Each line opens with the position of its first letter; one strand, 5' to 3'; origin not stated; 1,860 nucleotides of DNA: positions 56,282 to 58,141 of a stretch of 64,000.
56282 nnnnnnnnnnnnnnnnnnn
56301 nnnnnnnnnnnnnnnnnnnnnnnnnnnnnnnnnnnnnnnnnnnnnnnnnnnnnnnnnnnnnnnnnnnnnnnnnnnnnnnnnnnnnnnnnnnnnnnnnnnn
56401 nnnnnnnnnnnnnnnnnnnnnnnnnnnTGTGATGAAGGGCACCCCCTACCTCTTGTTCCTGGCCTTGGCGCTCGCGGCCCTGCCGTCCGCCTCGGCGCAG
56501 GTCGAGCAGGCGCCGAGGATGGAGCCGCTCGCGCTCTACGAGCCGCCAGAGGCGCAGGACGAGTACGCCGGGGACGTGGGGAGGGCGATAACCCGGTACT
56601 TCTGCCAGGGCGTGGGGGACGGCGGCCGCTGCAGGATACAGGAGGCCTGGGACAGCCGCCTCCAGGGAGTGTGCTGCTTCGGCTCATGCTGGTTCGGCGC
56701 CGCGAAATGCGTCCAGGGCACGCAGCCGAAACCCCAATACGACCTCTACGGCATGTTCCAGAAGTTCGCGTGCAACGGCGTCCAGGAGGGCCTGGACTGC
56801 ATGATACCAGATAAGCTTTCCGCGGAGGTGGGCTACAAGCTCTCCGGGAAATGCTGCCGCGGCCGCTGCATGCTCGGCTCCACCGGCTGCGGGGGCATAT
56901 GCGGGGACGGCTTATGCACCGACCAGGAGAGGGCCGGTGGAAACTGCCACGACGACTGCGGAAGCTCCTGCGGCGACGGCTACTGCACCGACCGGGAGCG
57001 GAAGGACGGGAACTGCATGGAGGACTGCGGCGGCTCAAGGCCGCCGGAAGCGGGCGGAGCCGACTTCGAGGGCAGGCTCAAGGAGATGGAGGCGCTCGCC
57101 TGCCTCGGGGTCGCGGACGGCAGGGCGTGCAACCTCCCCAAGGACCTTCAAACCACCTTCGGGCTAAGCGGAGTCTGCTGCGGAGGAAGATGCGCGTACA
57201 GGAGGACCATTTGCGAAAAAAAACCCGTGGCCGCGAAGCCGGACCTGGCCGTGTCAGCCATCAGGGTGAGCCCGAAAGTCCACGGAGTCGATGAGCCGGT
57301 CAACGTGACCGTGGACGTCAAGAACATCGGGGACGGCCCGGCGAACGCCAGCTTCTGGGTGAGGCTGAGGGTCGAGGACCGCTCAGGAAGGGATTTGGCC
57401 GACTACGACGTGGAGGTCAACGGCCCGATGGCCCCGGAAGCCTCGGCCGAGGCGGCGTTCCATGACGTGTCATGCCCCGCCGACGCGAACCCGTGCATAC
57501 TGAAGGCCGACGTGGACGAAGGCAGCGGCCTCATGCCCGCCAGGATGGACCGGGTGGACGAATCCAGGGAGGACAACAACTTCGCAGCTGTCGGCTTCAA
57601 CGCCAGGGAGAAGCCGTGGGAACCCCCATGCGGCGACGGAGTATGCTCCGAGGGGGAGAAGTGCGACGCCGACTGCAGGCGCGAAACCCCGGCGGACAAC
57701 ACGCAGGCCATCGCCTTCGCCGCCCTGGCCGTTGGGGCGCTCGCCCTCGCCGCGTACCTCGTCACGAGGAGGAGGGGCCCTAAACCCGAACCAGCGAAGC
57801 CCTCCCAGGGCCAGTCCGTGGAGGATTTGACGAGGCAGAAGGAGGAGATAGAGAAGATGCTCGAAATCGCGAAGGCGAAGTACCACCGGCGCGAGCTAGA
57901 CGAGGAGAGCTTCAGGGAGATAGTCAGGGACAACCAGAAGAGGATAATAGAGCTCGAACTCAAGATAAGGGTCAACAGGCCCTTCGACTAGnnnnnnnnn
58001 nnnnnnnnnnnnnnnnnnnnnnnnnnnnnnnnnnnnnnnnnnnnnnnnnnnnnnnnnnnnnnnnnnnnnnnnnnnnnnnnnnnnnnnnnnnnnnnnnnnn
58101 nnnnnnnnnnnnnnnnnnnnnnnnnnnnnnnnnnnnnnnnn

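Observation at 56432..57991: Modular Cys-rich surface protein with repeated six-Cys knots and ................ repeats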

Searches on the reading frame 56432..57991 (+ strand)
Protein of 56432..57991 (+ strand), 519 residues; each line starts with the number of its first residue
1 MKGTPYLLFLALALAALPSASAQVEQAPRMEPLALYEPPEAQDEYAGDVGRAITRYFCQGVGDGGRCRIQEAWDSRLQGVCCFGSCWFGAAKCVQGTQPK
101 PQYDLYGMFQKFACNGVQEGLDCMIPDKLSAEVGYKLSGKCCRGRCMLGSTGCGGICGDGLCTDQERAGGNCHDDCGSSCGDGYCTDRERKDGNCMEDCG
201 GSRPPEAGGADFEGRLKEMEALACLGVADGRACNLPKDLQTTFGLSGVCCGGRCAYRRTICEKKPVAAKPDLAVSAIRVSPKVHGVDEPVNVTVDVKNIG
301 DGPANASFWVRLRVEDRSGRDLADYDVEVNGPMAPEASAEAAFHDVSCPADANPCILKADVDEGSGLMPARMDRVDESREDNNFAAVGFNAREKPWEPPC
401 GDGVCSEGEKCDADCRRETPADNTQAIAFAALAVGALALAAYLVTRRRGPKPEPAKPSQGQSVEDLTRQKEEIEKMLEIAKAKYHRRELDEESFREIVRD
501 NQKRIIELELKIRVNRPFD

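Call 3: search_protein_families(library=pfam, proteins=[window:56432-57991:+], max_evalue=1)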
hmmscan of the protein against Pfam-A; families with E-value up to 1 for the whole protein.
window:56432-57991:+ (519 aa): 3 families
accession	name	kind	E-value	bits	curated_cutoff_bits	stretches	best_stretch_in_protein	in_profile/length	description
PF07705.17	CARDB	-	1.8e-05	25.3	22.7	1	269-384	1-98/101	CARDB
PF23933.1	DUF7269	-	0.049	14.1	29.1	1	424-499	24-95/162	Family of unknown function (DUF7269)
PF13663.11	DUF4148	-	0.14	13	27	0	424-469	5-39/62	Domain of unknown function (DUF4148)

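Call 4: search_protein_families(library=ncbifam, proteins=[window:56432-57991:+], max_evalue=1)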
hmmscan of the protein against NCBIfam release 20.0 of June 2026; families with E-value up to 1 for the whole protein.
window:56432-57991:+ (519 aa): 1 family
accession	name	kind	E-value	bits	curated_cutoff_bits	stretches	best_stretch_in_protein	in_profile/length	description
TIGR04190.1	B12_SAM_Ta0216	equivalog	0.27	9.8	500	1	248-302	234-286/554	TIGR04190 family B12-binding domain/radical SAM domain protein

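Call 5: find_homologous_proteins(query=window:56432-57991:+, max_evalue=0.001)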
Query window:56432-57991:+ (519 aa): 16 proteins with E <= 0.001 among 8000 candidates.
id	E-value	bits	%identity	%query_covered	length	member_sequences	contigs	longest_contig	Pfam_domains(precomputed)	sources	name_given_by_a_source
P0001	0.0e+0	1208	100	100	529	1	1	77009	PF07705.18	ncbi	-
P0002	2.2e-244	830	70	95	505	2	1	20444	-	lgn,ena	-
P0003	6.3e-116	406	43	90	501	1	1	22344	PF07705.18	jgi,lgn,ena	-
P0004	5.2e-104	367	42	89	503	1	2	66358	PF07705.18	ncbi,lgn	-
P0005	6.3e-100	353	38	98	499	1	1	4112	PF07705.18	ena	-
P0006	1.6e-98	349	41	91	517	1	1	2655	PF07705.18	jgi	-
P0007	5.4e-98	347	40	94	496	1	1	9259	-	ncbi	ncbi:MAG: hypothetical protein V1875_07050 [Candidatus Altiarchaeota archaeon]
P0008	6.9e-96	340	38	97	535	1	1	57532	PF07705.18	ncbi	ncbi:MAG: CARDB domain-containing protein [Candidatus Altiarchaeota archaeon]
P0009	7.6e-80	287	36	89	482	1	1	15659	PF07705.18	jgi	jgi:hypothetical protein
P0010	3.7e-74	268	38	90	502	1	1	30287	PF07705.18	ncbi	ncbi:CARDB domain-containing protein [Candidatus Altiarchaeota archaeon]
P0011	4.9e-74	268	44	66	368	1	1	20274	PF07705.18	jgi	jgi:hypothetical protein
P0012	4.7e-68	248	40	69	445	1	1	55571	PF07705.18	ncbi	ncbi:MAG: CARDB domain-containing protein [Candidatus Altiarchaeota archaeon]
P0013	1.0e-67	247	35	90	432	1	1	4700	PF07705.18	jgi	jgi:hypothetical protein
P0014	3.8e-65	239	33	93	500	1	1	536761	PF07705.18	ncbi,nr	ncbi:MAG: hypothetical protein GF416_04970 [Candidatus Altiarchaeales archaeon]|nr:hypothetical prot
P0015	5.9e-47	179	28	80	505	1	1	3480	PF07705.18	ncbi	-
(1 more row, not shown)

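Call 9: find_encoding_contigs(protein=P0014, flank=10000, max_places=2)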
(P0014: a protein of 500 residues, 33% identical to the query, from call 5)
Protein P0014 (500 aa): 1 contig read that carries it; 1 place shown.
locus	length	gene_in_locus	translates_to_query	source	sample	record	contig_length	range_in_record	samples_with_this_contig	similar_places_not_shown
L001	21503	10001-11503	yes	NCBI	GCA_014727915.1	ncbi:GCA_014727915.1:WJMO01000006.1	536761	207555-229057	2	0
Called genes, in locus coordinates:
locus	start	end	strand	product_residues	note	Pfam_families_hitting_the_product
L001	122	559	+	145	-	PF00383:dCMP_cyt_deam_1, PF14437:MafB19-deam, PF14439:Bd3614-deam (weak)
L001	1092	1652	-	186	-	-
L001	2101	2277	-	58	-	PF03966:Trm112p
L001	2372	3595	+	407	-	PF00919:UPF0004, PF04055:Radical_SAM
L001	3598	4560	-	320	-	PF08068:DKCLD, PF01509:TruB_N, PF21238:Pus10_C (weak), PF16198:TruB_C_2, PF01472:PUA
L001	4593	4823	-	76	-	-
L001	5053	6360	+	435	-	PF00884:Sulfatase, PF01663:Phosphodiest, PF16347:SGSH_C (faint)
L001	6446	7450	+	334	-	-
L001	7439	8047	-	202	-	-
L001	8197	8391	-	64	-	PF00313:CSD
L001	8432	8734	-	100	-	-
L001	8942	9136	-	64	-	PF06348:DUF1059 (weak)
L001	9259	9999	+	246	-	PF06745:ATPase, PF13481:AAA_25 (weak)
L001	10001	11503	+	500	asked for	PF07705:CARDB (weak)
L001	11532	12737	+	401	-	PF05935:Arylsulfotrans (weak), PF14269:Arylsulfotran_2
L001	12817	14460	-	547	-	PF00884:Sulfatase, PF01663:Phosphodiest, PF16347:SGSH_C (weak)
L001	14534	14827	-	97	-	-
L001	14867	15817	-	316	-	-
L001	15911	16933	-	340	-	PF13462:Thioredoxin_4, PF01323:DSBA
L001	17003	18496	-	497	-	PF00375:SDF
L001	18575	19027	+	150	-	-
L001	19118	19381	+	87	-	PF01541:GIY-YIG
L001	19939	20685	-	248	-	PF01061:ABC2_membrane, PF12698:ABC2_membrane_3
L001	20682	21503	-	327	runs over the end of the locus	PF13476:AAA_23 (faint), PF00005:ABC_tran, PF13304:AAA_21 (weak), PF13732:DrrA1-3_C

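Call 10: find_encoding_contigs(protein=P0004, flank=10000, max_places=2)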
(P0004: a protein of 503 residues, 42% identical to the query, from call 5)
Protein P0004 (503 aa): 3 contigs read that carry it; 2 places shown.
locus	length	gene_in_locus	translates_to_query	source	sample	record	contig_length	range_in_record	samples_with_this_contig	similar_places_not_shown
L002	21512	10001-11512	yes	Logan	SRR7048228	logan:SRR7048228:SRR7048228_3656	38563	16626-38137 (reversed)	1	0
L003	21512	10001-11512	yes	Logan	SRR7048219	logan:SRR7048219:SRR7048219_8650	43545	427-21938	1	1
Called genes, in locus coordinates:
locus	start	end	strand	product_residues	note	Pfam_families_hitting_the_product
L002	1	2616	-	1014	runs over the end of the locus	?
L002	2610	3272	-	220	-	-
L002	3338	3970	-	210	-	-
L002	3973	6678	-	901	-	PF00690:Cation_ATPase_N, PF00122:E1-E2_ATPase, PF13246:Cation_ATPase, PF12710:HAD (faint), PF00702:Hydrolase, PF08282:Hydrolase_3 (faint), PF00689:Cation_ATPase_C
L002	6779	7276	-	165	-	-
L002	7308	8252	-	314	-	PF01699:Na_Ca_ex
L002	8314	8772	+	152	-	-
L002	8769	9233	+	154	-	PF20603:Bact_hydrolase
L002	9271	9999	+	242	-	PF06745:ATPase, PF13481:AAA_25 (weak), PF23442:DUF7125 (faint), PF07088:GvpD_P-loop (weak)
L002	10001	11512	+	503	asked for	PF07705:CARDB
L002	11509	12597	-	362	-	-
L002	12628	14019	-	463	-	PF00344:SecY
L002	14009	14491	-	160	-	PF00828:Ribosomal_L27A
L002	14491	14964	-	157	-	PF00327:Ribosomal_L30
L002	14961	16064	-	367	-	PF00333:Ribosomal_S5, PF03719:Ribosomal_S5_C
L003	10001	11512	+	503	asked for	PF07705:CARDB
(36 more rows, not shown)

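Call 11: find_encoding_contigs(protein=P0008, flank=6000, max_places=1)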
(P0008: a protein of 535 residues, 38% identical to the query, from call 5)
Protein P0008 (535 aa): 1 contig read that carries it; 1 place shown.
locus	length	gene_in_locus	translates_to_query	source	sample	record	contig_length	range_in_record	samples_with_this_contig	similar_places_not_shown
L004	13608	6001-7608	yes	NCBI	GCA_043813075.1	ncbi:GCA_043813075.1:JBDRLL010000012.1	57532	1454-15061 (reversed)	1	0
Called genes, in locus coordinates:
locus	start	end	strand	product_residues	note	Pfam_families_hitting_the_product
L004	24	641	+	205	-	PF02666:PS_Dcarbxylase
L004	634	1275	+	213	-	PF01066:CDP-OH_P_transf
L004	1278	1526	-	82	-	PF03692:CxxCxxCC (weak)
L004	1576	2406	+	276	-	PF04893:Yip1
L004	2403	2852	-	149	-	PF13298:LigD_N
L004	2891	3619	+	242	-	PF01987:AIM24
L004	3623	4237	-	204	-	PF00730:HhH-GPD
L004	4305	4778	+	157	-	-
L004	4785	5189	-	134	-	PF10107:Endonuc_Holl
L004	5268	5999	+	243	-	PF06745:ATPase, PF13481:AAA_25, PF23442:DUF7125 (faint)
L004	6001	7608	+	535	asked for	PF07705:CARDB (faint)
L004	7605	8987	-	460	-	PF00884:Sulfatase, PF01663:Phosphodiest, PF16347:SGSH_C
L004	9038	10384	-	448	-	PF14821:Thr_synth_N, PF00291:PALP, PF24857:THR4_C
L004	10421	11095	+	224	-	PF00702:Hydrolase, PF13419:HAD_2, PF13242:Hydrolase_like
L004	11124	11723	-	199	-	-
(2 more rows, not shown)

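Call 12: find_encoding_contigs(protein=P0012, flank=6000, max_places=1)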
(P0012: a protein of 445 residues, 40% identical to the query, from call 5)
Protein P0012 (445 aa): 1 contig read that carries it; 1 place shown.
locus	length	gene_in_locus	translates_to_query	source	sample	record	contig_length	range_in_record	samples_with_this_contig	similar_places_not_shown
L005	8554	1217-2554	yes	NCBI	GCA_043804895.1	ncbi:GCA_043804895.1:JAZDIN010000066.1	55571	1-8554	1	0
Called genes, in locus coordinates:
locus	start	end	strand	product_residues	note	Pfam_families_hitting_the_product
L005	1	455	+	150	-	PF20603:Bact_hydrolase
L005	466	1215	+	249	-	PF06745:ATPase, PF13481:AAA_25 (weak)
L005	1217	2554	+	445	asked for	PF07705:CARDB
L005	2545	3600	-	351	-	-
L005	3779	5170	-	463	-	PF00344:SecY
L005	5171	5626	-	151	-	PF00828:Ribosomal_L27A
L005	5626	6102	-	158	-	-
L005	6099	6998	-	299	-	PF00333:Ribosomal_S5, PF03719:Ribosomal_S5_C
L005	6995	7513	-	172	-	PF17144:Ribosomal_L5e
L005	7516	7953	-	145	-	PF01280:Ribosomal_L19e, PF25476:Ribosomal_L19e_C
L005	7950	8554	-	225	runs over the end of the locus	PF01655:Ribosomal_L32e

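Call 13: find_encoding_contigs(protein=P0010, flank=6000, max_places=1)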
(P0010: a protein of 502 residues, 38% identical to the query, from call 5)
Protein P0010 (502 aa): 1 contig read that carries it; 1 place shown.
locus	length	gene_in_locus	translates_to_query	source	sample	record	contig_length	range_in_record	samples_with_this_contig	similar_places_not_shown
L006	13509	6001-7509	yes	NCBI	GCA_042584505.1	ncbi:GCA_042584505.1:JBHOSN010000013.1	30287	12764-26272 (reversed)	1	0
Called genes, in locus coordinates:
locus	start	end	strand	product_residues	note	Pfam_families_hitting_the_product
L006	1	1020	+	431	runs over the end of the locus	PF01637:ATPase_2 (weak), PF13191:AAA_16, PF13401:AAA_22, PF00004:AAA (weak), PF22606:Cdc6-ORC-like_ATPase_lid (faint), PF22703:Cdc6_lid, PF09079:WHD_Cdc6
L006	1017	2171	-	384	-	PF07690:MFS_1, PF13347:MFS_2 (weak), PF07690:MFS_1, PF05977:MFS_3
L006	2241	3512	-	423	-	PF06245:DUF1015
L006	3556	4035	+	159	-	PF01862:PvlArgDC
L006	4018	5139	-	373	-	PF13439:Glyco_transf_4, PF13579:Glyco_trans_4_4, PF00534:Glycos_transf_1, PF13692:Glyco_trans_1_4, PF13524:Glyco_trans_1_2 (weak)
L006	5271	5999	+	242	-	PF03796:DnaB_C (faint), PF06745:ATPase, PF07088:GvpD_P-loop (weak)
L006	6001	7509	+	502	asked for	PF07705:CARDB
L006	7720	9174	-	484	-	-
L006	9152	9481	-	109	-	-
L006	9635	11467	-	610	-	-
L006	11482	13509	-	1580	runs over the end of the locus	PF07705:CARDB (weak)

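Call 30: predict_structure(alignment_id=A1)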
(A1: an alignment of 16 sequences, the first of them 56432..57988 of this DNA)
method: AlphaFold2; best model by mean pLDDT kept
length: 519 residues; sequences in the alignment: 16
mean_pLDDT: 73.5   pTM: 0.32
mean pLDDT of the five models: 73.5, 72.5, 71.3, 69.7, 67.5
residues with pLDDT >= 90: 123; 70-90: 207; 50-70: 101; < 50: 88
segments of 3 or more residues with pLDDT < 50: 1-3, 16-43, 155-158, 160-162, 173-181, 196-211, 417-423, 448-459
pLDDT, mean of each block of 10 residues (from residue 1): 52 48 36 37 62 89 89 75 88 75 78 87 89 85 84 54 51 44 58 53 34 71 86 86 84 86 66 93 80 95 90 90 91 91 89 87 70 80 86 59 66 54 60 79 58 39 84 91 90 92 90 70
secondary structure, 60 per line:
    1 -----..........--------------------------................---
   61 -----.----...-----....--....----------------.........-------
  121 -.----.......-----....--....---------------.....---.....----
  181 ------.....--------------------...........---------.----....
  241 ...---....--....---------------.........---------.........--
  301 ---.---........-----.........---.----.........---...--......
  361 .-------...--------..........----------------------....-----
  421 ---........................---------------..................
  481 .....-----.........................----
elements in order: H6-15 H42-57 E79-82 E85-88 H105-113 H127-133 E139-142 E145-148 H164-168 H172-176 H187-191 H212-222 H237-243 E247-250 E253-256 E272-280 E290-298 E308-315 E321-329 E338-346 E355-361 H380-383 E384-389 H412-415 H424-447 H463-485 H491-515

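Call 33: fold_search(model_id=the predicted structure, library=pdb)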
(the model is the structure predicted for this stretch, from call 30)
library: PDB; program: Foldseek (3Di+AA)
matches with E <= 10: 1701; with E <= 0.001: 114
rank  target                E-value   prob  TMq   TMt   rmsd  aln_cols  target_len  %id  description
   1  2kl6_MODEL_1_A        9.4e-07  1.00  0.19  0.76   3.3       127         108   24  Solution NMR structure of the CARDB domain of PF1109 from Pyrococcus furiosus. Northeast Structural Genomics C (released 2009-08-25)
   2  3idu_A                1.9e-06  1.00  0.18  0.71   3.2       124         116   25  Crystal Structure of the CARDB domain of the PF1109 protein in complex with di-metal ions from Pyrococcus furiosus, No (released 2009-08-04)
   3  3idu_B                4.7e-06  1.00  0.19  0.78   3.0       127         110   24  Crystal Structure of the CARDB domain of the PF1109 protein in complex with di-metal ions from Pyrococcus furiosus, No (released 2009-08-04)
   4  2l0d_MODEL_1_A        1.3e-05  1.00  0.19  0.74   3.1       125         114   24  Solution NMR Structure of putative cell surface protein MA_4588 (272-376 domain) from Methanosarcina acetivora (released 2010-08-25)
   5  8xrt_D                2.0e-05  1.00  0.15  0.12   5.8       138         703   20  The crystal structure of a GH3 enzyme CcBgl3B (released 2024-04-10)
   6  8xrx_D                2.2e-05  1.00  0.15  0.11   5.4       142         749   21  The crystal structure of a GH3 enzyme CcBgl3B with glucose and gentiobiose (released 2024-04-10)
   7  8xrv_B                2.6e-05  1.00  0.15  0.11   5.4       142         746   21  The crystal structure of a GH3 enzyme CcBgl3B with glucose (released 2024-04-10)
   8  8xrt_B                2.6e-05  1.00  0.15  0.11   5.4       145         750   21  The crystal structure of a GH3 enzyme CcBgl3B (released 2024-04-10)
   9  8xrx_B                2.9e-05  1.00  0.15  0.11   5.7       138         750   20  The crystal structure of a GH3 enzyme CcBgl3B with glucose and gentiobiose (released 2024-04-10)
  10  8xrv_F                3.3e-05  1.00  0.15  0.11   5.4       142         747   21  The crystal structure of a GH3 enzyme CcBgl3B with glucose (released 2024-04-10)
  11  8xrx_E                3.4e-05  1.00  0.16  0.14   5.1       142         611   21  The crystal structure of a GH3 enzyme CcBgl3B with glucose and gentiobiose (released 2024-04-10)
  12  8xrt_F                3.4e-05  1.00  0.16  0.11   5.7       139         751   20  The crystal structure of a GH3 enzyme CcBgl3B (released 2024-04-10)
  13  8xru_B                3.6e-05  1.00  0.15  0.11   5.8       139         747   20  The crystal structure of a GH3 enzyme CcBgl3B with glycerol (released 2024-04-10)
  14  8xrx_C                3.9e-05  1.00  0.15  0.11   5.3       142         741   21  The crystal structure of a GH3 enzyme CcBgl3B with glucose and gentiobiose (released 2024-04-10)
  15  8xrv_A                4.6e-05  1.00  0.16  0.11   5.2       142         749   21  The crystal structure of a GH3 enzyme CcBgl3B with glucose (released 2024-04-10)
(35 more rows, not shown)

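Call 65: search_protein_families(library=padloc, proteins=[window:56432-57991:+], max_evalue=0.01)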
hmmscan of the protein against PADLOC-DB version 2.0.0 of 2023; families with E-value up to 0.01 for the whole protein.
window:56432-57991:+ (519 aa): 0 families
